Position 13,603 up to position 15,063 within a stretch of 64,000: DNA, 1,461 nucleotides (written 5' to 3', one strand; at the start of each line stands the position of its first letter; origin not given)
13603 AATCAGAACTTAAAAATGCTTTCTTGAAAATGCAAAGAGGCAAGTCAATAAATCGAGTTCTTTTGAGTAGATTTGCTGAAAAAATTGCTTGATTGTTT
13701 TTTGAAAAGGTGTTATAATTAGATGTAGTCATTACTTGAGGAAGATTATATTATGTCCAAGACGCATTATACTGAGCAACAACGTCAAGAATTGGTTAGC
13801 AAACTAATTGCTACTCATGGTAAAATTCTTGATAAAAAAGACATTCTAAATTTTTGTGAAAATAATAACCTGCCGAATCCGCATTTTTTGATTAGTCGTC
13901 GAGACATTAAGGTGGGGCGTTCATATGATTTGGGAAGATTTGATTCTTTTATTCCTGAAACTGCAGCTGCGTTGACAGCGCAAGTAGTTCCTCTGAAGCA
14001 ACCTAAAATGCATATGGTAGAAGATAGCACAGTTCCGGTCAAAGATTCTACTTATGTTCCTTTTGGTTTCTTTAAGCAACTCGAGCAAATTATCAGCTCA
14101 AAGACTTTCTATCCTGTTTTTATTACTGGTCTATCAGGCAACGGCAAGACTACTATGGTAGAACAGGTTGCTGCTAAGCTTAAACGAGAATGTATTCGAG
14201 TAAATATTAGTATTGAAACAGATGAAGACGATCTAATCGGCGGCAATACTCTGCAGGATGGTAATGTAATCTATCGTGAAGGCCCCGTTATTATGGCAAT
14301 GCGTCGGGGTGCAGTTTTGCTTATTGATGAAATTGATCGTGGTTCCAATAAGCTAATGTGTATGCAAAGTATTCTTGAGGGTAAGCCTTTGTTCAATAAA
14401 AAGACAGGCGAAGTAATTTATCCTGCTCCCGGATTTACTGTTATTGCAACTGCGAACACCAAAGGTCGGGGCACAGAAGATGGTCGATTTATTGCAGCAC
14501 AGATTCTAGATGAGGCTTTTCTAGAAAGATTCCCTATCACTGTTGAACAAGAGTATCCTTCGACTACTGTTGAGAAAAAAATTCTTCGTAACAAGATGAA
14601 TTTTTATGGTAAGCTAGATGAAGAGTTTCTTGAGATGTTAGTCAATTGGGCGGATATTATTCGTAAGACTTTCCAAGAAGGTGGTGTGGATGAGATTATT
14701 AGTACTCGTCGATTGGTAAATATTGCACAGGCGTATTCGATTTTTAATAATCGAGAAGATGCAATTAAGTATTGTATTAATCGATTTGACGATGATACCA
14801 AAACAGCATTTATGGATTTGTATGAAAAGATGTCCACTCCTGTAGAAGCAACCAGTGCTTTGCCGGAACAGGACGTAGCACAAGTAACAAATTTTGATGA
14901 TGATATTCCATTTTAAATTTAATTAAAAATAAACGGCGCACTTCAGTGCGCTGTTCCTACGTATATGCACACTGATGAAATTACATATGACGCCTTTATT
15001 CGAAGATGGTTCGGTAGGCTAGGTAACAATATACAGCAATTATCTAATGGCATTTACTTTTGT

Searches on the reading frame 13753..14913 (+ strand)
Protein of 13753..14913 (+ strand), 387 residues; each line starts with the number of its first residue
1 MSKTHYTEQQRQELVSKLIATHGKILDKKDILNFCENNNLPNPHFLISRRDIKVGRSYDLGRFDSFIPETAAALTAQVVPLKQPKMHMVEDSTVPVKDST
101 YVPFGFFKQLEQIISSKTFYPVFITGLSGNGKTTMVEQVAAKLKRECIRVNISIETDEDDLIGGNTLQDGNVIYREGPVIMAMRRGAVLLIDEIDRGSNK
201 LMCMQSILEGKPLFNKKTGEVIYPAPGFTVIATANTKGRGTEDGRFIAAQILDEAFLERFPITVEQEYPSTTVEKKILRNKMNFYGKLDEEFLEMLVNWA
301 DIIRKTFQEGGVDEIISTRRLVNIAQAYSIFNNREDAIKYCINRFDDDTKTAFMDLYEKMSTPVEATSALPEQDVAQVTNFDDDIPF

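Call 51: search_protein_families(library=pfam, proteins=[window:13753-14913:+], max_evalue=0.001)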
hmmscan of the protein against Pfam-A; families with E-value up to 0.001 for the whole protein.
window:13753-14913:+ (387 aa): 9 families
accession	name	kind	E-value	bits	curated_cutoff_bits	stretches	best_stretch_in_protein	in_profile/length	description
PF07728.20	AAA_5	-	4.3e-18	66.1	22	1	121-241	1-128/139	AAA domain (dynein-related subfamily)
PF07726.17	AAA_3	-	7.9e-07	29.5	27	1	122-236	2-112/131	ATPase family associated with various cellular activities (AAA)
PF08406.16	CbbQ_C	-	9e-07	29.5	20.6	1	286-352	9-77/85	CbbQ/NirQ/NorQ C-terminal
PF00004.35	AAA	-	1.7e-06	29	21.2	1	123-236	2-110/131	ATPase family associated with various cellular activities (AAA)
PF13173.12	AAA_14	-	3.5e-05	24.2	27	1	121-209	4-86/129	AAA domain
PF01637.24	ATPase_2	-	0.00014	22.2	33.2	1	108-149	9-50/225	ATPase domain predominantly from Archaea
PF13401.12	AAA_22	-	0.00019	22.2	27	0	122-162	8-51/130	AAA domain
PF03266.21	NTPase_1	-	0.00067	20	23.9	0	122-150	2-30/168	NTPase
PF20720.3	nSTAND3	-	0.00097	19.3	27.2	0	101-150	1-48/155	Novel STAND NTPase 3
